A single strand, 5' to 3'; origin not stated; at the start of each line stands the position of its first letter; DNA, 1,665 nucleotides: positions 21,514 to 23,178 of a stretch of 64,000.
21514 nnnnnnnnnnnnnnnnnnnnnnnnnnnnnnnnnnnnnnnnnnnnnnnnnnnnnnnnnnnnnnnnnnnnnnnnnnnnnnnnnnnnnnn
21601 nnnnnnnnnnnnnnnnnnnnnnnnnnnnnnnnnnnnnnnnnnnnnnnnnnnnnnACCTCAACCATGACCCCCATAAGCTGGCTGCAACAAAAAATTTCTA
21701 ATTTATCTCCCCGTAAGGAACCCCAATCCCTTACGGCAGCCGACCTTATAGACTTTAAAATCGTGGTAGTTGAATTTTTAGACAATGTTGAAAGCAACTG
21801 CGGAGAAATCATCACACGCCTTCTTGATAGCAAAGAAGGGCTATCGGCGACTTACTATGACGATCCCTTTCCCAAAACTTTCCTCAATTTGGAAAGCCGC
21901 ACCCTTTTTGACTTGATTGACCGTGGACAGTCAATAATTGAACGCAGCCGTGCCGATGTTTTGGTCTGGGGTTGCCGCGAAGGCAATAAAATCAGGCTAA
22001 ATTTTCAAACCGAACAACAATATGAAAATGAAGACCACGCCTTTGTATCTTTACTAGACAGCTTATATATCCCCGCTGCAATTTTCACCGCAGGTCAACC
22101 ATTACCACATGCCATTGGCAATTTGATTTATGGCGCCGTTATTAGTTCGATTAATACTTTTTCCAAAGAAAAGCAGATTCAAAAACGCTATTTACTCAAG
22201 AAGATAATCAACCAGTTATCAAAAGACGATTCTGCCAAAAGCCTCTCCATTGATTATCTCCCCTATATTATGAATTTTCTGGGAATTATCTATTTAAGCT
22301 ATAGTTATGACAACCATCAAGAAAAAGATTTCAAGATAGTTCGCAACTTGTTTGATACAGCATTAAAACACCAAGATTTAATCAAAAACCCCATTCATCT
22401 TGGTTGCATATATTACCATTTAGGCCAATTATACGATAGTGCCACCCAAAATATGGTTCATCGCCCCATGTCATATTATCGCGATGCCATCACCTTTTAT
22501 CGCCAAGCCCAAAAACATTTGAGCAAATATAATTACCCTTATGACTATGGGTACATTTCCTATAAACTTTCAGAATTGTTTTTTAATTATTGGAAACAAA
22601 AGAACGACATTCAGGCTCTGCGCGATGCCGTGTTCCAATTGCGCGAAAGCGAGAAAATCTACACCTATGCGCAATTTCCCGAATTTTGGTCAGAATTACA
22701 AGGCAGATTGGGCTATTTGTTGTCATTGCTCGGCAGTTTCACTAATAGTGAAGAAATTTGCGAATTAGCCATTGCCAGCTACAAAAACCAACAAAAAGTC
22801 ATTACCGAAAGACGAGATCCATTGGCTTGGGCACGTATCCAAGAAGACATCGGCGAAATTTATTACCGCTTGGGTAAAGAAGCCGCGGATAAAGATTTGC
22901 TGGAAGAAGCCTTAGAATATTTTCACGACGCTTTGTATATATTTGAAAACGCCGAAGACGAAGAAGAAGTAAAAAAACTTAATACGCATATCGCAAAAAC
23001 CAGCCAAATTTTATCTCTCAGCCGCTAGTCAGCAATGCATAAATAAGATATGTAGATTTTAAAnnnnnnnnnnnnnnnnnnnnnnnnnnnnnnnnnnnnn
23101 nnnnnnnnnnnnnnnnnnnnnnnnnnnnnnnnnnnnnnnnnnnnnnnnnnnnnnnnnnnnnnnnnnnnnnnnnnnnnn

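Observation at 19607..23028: Three-gene cluster after rsmB encoding apparent pseudoenzymes (PanE-like without GxGxxG, MraY/WecA-like without GDxGS) plus a TPR-like protein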

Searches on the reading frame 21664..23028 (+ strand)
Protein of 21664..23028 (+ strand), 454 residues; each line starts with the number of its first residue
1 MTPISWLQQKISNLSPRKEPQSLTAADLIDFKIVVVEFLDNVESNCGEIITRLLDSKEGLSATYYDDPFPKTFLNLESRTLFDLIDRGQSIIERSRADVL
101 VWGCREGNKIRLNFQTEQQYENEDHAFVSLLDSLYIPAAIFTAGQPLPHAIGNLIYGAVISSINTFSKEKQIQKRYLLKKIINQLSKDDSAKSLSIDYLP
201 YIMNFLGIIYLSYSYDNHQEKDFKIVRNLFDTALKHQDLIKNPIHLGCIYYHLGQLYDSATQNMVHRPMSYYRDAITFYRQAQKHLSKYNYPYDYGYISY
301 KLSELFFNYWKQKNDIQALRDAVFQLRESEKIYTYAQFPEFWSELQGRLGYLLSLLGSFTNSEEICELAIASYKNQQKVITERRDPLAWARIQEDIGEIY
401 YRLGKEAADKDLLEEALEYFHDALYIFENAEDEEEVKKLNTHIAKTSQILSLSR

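Call 3: search_protein_families(library=pfam, proteins=[window:21664-23028:+], max_evalue=1)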
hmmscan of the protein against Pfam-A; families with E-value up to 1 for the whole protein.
window:21664-23028:+ (454 aa): 5 families
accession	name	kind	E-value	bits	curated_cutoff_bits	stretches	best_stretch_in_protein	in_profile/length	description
PF13181.12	TPR_8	-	0.00012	22.4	25.7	1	398-426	2-30/34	Tetratricopeptide repeat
PF13374.12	TPR_10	-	0.00013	22.3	27.5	1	390-418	2-30/42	Tetratricopeptide repeat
PF00515.34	TPR_1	-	0.0026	17.9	27.8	1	398-428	2-32/34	Tetratricopeptide repeat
PF13424.12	TPR_12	-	0.014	16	30.1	0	398-439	4-45/77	Tetratricopeptide repeat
PF07719.23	TPR_2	-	0.023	15.2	27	1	398-429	2-33/34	Tetratricopeptide repeat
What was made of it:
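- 22108..23022 (+): P3 residues 149-453: TPR superhelix of the LGN/Pins, Rap and kinesin-light-chain type. Sub-threshold Pfam TPR hits at 390-428 (call 3).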

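Call 4: search_protein_families(library=ncbifam, proteins=[window:21664-23028:+], max_evalue=1)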
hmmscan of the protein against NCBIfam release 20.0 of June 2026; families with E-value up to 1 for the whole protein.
window:21664-23028:+ (454 aa): 1 family
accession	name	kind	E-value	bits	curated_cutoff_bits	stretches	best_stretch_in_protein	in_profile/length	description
NF002725.1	PRK02603.1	equivalog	0.14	12.1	143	1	399-438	37-76/173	photosystem I assembly protein Ycf3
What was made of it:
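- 21664..23028 (+): P3: 454-aa cytoplasmic protein and the most conserved member of the module. Only sub-threshold Pfam (TPR) and NCBIfam matches (calls 3, 4).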

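Call 10: find_homologous_proteins(query=window:21664-23028:+, max_evalue=0.001)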
Query window:21664-23028:+ (454 aa): 421 proteins with E <= 0.001 among 7949 candidates; the best 120 are listed.
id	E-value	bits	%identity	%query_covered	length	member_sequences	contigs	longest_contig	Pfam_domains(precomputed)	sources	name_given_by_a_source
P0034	2.5e-298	1007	99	100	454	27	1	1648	-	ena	-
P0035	3.1e-258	875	85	100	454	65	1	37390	-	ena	-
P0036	7.6e-236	801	78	100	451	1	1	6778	PF13374.13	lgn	-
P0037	3.4e-231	786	77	100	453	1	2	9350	-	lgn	-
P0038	1.5e-230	784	77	100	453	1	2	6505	-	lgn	-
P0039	1.9e-230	783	77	100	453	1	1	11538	-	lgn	-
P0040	5.4e-230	782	77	100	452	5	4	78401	PF13374.13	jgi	-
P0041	1.6e-229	780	76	100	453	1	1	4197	-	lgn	-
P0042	1.5e-224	764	75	100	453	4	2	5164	-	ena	-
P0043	3.0e-222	756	75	100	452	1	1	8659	-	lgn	-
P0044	2.7e-220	750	76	97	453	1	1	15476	-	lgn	-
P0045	1.0e-219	748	73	100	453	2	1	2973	-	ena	-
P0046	2.2e-209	714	71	98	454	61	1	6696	-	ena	-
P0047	2.0e-208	711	71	98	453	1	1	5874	-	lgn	-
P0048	2.9e-208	710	70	98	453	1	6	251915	PF13374.13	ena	-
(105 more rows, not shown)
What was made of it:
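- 21664..23028 (+): 421 homologues, with the top 120 at 62% identity or more (call 10).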

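Call 12: find_related_loci(query=window:21664-23028:+, collection=genome_contigs, flank=6000)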
Query window:21664-23028:+ (454 aa) in genome_contigs; peptide patterns used: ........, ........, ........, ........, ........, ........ (x = any residue, [..] = any of these).
82 stretches matched a pattern; 44 encode a relative of the query (tblastn E <= 1e-3); 44 distinct loci.
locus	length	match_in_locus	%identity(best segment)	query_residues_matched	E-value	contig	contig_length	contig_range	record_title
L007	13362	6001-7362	96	1-454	0e+0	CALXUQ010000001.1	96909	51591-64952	MAG: uncultured Alphaproteobacteria bacterium isolate BRZ_DM__bin47 genome assembly, contig: BRZ_DM__NODE_362_length_969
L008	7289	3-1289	88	26-454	0e+0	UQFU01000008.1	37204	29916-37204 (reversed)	uncultured Alphaproteobacteria bacterium isolate UMGS241 genome assembly, contig: NODE_381_length_37204_cov_5.059625, wh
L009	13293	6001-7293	74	22-452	0e+0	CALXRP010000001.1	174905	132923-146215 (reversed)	MAG: uncultured Alphaproteobacteria bacterium isolate BRZ_BN__bin26 genome assembly, contig: BRZ_BN__NODE_87_length_1749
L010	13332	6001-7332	72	9-452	0e+0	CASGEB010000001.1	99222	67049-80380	uncultured proteobacterium isolate T5_L3_314314_idba_bin.18 genome assembly, contig: T5_L3_314314_idba_bin.18.fa_scaffol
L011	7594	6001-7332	71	9-452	0e+0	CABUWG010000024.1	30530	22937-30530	MAG TPA_asm: uncultured proteobacterium isolate MGYG-HGUT-04444 genome assembly, contig: GUT_GENOME274919_24, whole geno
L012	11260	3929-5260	71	9-452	0e+0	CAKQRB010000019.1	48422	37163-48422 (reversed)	MAG: uncultured Alphaproteobacteria bacterium isolate REFINED_METABAT215_TOP10_CONTIGS_1500_ASSEMBLY_K127_MEGAHIT__Hadza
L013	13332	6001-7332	72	9-452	0e+0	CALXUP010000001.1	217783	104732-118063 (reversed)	MAG: uncultured Alphaproteobacteria bacterium isolate BRZ_ER__bin57 genome assembly, contig: BRZ_ER__NODE_38_length_2177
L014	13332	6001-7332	71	9-452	0e+0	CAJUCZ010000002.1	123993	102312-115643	MAG TPA_asm: uncultured Alphaproteobacteria bacterium isolate MGBC133411 genome assembly, contig: MGBC133411.2, whole ge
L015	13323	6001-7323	71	14-451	0e+0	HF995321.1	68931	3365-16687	Proteobacteria bacterium CAG:495 genomic scaffold, scf147, whole genome shotgun sequence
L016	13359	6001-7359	67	1-452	0e+0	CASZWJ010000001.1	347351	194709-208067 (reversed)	MAG: uncultured Alphaproteobacteria bacterium isolate extra-SRR5580761.40_1677796859 genome assembly, contig: NODE_7_len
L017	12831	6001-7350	67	1-451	0e+0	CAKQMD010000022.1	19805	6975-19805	MAG: uncultured Alphaproteobacteria bacterium isolate REFINED_METABAT215_TOP10_CONTIGS_1500_ASSEMBLY_K77_MERGED__Nepal_M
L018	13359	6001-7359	66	1-452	0e+0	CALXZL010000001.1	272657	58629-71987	MAG: uncultured Alphaproteobacteria bacterium isolate BRZ_FT__bin57 genome assembly, contig: BRZ_FT__NODE_25_length_2726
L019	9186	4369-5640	70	29-452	0e+0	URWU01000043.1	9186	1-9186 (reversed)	uncultured Alphaproteobacteria bacterium isolate UMGS1426 genome assembly, contig: NODE_845_length_9186_cov_4.791918, wh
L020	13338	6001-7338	66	8-452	0e+0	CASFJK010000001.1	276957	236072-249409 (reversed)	uncultured proteobacterium isolate B12_L1_324324_idba_bin.34 genome assembly, contig: B12_L1_324324_idba_bin.34.fa_scaff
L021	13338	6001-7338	66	8-452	0e+0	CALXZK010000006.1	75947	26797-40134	MAG: uncultured Alphaproteobacteria bacterium isolate BRZ_QR__bin60 genome assembly, contig: BRZ_QR__NODE_217_length_759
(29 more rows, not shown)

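Call 28: search_solved_structures(query=A3, max_evalue=10, show_alignments=1)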
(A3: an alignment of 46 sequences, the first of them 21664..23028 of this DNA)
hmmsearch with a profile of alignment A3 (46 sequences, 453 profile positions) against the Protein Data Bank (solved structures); distinct sequences matched with E-value up to 10: 8.
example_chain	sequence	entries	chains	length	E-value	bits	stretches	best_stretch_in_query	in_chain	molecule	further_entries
5o01_A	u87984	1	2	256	0.00079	21.3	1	202-259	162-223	BKLC (bacterial kinesin-light chain-like)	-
5o09_1C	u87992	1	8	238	0.00082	21.3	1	202-257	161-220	Bacterial kinesin light chain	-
2n8i_A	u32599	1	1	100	0.37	12.5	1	394-450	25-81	Designed Protein DA05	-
6vfj_B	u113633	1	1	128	0.42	12.4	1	396-429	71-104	I53_dn5B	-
3mlg_A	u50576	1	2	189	0.62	11.8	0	408-450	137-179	2X chimera of Helicobacter pylori protein HP0242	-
2wqh_A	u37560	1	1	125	2.2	10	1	397-433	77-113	CTPR3Y3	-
8ur5_A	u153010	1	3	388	5.1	8.8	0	397-429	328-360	Trimer head HA,Hemagglutinin HA1 chain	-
21gi_A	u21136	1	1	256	5.7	8.6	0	408-450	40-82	A designed protein Three-twist Knot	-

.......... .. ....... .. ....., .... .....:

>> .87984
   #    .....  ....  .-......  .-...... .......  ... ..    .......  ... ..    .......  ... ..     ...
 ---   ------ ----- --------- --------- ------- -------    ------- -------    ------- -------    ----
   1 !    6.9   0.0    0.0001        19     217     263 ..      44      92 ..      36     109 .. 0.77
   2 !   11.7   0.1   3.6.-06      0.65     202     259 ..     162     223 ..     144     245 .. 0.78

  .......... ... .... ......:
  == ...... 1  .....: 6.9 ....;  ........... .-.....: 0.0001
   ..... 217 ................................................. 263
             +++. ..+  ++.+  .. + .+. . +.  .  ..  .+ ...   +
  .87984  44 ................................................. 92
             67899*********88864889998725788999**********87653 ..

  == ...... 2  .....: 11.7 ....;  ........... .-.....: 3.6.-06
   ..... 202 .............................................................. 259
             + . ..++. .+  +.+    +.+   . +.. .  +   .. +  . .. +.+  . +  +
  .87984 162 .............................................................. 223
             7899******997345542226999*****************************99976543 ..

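Call 30: predict_structure(alignment_id=A3)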
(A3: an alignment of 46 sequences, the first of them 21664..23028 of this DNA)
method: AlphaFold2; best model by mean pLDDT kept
length: 454 residues; sequences in the alignment: 46
mean_pLDDT: 86.1   pTM: 0.83
mean pLDDT of the five models: 86.1, 84.9, 84.8, 82.9, 82.7
residues with pLDDT >= 90: 259; 70-90: 140; 50-70: 35; < 50: 20
segments of 3 or more residues with pLDDT < 50: 1-3, 7-9, 11-23
pLDDT, mean of each block of 10 residues (from residue 1): 48 37 58 88 76 93 89 69 80 91 88 84 67 87 76 93 87 92 82 75 93 86 93 91 90 93 85 94 89 90 93 91 96 88 95 95 94 95 93 97 91 96 97 96 95 79
secondary structure, 60 per line:
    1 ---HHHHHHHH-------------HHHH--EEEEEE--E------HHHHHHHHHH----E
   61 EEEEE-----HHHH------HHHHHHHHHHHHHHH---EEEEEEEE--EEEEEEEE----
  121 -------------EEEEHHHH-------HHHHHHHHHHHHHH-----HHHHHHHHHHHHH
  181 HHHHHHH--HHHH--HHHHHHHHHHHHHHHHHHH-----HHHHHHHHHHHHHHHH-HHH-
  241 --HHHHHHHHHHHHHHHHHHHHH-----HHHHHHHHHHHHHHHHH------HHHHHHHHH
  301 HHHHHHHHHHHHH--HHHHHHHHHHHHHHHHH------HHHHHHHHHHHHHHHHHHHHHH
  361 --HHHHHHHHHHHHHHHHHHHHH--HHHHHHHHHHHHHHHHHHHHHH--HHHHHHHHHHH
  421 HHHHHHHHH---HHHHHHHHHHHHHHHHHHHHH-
elements in order: H4-11 H25-28 E31-36 H46-55 E60-65 H71-74 H81-95 E99-106 E109-116 E134-137 H138-141 H149-162 H168-187 H190-193 H196-214 H220-235 H243-263 H269-285 H292-313 H316-332 H339-360 H363-383 H386-407 H410-429 H433-453
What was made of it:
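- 21751..22086 (+): P3 residues about 30-141: N-terminal alpha/beta domain with no recognisable relative. Model secondary structure, pLDDT mostly 70-93 (call 30).
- Checked: Residues about 30-141 form an alpha/beta domain and residues 149-453 form a TPR solenoid (call 30).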

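Call 44: search_protein_representatives(alignment_id=A3)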
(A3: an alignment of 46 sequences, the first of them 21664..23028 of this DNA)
Query: 46 sequences, 453 profile positions. Proteins with E-value up to 0.001 (for the whole library): 7201; up to 1e-10: 3738; up to 1e-30: 418. The best 150 are listed.
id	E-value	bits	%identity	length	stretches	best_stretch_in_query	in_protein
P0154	6.2e-158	542.6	-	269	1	185-452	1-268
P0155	5.7e-140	483.4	-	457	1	21-450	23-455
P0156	4.2e-133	460.7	-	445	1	25-446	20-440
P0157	2.1e-132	458.4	-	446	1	1-449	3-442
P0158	1.3e-130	452.5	-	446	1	26-451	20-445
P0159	1.9e-130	452.0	-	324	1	215-451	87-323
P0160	4.3e-121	421.1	-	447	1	13-449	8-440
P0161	5.5e-111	387.8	-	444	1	19-451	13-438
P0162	1.7e-106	373.0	-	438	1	19-443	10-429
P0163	5.6e-106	371.3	-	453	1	2-449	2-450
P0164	6.2e-96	338.2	-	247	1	203-365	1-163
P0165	1.6e-95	336.8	-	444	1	13-449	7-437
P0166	1.4e-94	333.7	-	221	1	283-449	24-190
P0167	1.7e-94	333.5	-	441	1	16-447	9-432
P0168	1.2e-92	327.4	-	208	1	206-393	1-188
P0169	1.2e-88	314.1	-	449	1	6-450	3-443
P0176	3.1e-78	279.9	-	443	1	13-450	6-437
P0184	7.6e-69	248.9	-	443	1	18-450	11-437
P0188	1.3e-63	231.6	-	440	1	22-451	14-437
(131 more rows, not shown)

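Call 45: list_cluster_members(proteins=[P0155, P0157, P0160, P0161, P0162, P0163, P0169, P0176, P0184, P0188])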
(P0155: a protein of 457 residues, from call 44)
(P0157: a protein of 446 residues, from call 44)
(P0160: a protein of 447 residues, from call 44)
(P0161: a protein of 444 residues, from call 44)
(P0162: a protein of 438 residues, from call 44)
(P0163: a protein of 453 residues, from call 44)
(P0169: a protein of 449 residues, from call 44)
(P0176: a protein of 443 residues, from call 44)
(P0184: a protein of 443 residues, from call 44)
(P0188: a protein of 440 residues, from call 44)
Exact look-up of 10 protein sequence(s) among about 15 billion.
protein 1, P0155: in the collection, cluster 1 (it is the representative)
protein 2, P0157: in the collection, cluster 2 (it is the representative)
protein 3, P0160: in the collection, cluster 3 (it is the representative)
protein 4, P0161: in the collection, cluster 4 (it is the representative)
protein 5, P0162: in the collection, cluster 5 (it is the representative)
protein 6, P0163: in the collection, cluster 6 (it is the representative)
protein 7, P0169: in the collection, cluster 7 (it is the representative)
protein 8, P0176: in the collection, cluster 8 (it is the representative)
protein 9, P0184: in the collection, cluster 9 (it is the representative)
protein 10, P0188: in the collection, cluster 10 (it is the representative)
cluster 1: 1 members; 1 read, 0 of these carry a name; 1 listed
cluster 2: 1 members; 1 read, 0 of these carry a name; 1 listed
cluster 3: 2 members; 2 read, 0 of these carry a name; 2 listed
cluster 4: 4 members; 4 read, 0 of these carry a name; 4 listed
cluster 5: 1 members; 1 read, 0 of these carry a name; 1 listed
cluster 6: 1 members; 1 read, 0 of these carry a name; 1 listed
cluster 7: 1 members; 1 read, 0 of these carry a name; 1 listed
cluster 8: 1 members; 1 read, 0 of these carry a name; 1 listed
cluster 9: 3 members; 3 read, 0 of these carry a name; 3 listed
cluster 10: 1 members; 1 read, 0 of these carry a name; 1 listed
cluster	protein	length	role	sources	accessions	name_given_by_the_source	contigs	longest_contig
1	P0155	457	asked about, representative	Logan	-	-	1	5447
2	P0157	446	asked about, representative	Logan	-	-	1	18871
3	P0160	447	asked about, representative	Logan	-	-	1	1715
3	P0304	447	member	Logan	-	-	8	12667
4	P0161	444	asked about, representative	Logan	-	-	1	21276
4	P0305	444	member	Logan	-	-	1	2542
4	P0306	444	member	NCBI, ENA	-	-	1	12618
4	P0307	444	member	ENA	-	-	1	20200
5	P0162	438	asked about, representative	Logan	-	-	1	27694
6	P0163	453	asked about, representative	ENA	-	-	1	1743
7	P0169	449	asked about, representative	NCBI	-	-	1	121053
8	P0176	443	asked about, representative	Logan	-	-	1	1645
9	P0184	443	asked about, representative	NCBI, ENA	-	-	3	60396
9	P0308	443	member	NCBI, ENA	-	-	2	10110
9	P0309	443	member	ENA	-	-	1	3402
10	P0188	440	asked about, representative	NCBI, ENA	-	-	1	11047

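Call 46: find_encoding_contigs(protein=P0169, flank=7000, max_places=2)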
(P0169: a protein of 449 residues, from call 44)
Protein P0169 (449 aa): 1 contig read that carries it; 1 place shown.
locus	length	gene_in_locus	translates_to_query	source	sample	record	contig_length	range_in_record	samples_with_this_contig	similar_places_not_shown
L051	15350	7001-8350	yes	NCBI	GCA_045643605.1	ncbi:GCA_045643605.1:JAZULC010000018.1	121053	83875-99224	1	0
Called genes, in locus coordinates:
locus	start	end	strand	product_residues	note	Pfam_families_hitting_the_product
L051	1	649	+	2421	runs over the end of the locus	PF27417:BigA_3rd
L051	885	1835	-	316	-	-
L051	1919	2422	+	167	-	PF00565:SNase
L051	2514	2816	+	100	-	PF00829:Ribosomal_L21p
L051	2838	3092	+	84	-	PF01016:Ribosomal_L27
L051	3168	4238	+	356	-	PF01018:GTP1_OBG, PF01926:MMR_HSR1, PF02421:FeoB_N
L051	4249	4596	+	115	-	PF02410:RsfS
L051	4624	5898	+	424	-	PF01029:NusB, PF09445:Methyltransf_15 (faint), PF05175:MTS (faint), PF01189:Methyltr_RsmB-F, PF01728:FtsJ, PF03602:Cons_hypoth95 (weak), PF13649:Methyltransf_25, PF13847:Methyltransf_31, +1 more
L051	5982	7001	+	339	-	-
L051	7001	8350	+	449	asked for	-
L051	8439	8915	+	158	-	PF00436:SSB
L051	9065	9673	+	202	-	-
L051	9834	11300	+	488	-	PF00772:DnaB, PF13481:AAA_25, PF03796:DnaB_C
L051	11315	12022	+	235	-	PF01863:YgjP-like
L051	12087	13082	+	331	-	PF01118:Semialdhyde_dh, PF02774:Semialdhyde_dhC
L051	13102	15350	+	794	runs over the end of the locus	PF00924:MS_channel_2nd, PF21082:MS_channel_3rd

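Call 48: find_encoding_contigs(protein=P0184, flank=7000, max_places=2)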
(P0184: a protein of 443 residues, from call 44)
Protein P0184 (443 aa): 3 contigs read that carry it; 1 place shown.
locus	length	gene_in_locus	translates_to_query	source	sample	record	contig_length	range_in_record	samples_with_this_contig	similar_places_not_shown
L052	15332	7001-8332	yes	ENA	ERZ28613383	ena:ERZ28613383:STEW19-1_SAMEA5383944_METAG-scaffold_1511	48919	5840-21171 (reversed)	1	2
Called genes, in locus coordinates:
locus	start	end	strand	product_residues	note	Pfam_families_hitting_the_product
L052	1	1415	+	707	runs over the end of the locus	PF02446:Glyco_hydro_77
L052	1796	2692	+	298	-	PF13306:LRR_5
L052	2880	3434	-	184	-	PF13847:Methyltransf_31, PF08242:Methyltransf_12 (faint), PF13649:Methyltransf_25 (weak)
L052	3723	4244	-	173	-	-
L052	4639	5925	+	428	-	PF01029:NusB, PF03602:Cons_hypoth95 (weak), PF01189:Methyltr_RsmB-F, PF01728:FtsJ (weak), PF13649:Methyltransf_25 (weak), PF13847:Methyltransf_31 (weak)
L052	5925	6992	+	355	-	-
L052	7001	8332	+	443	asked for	-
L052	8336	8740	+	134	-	-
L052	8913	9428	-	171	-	PF00210:Ferritin, PF13668:Ferritin_2 (faint)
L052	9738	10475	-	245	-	PF04002:RadC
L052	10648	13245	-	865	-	PF00133:tRNA-synt_1, PF01406:tRNA-synt_1e (faint), PF09334:tRNA-synt_1g, PF08264:Anticodon_1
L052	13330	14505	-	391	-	PF01612:DNA_pol_A_exo1, PF00570:HRDC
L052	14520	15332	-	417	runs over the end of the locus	PF07498:Rho_N, PF07497:Rho_RNA_bind, PF00006:ATP-synt_ab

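Call 49: find_encoding_contigs(protein=P0162, flank=7000, max_places=2)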
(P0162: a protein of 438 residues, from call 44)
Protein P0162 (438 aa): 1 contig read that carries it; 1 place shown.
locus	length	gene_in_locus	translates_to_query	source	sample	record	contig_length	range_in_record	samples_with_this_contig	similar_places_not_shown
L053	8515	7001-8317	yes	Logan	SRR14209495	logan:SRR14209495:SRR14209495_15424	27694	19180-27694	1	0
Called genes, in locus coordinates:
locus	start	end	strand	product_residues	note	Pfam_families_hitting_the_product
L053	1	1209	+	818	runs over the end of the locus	PF00133:tRNA-synt_1, PF01406:tRNA-synt_1e (faint), PF09334:tRNA-synt_1g, PF13603:tRNA-synt_1_2, PF00133:tRNA-synt_1, PF09334:tRNA-synt_1g (weak), PF08264:Anticodon_1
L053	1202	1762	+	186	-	PF04390:LptE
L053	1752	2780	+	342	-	PF06144:DNA_pol3_delta (weak), PF21694:DNA_pol3_delta_C (weak)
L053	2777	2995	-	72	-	PF19890:DUF6363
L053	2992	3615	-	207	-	PF01734:Patatin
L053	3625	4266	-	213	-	PF01545:Cation_efflux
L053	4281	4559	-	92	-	PF02583:Trns_repr_metal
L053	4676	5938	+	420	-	PF01029:NusB, PF01189:Methyltr_RsmB-F, PF01728:FtsJ (weak), PF03602:Cons_hypoth95 (weak), PF13649:Methyltransf_25 (weak), PF13847:Methyltransf_31 (weak)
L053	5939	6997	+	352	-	-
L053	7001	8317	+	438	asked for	-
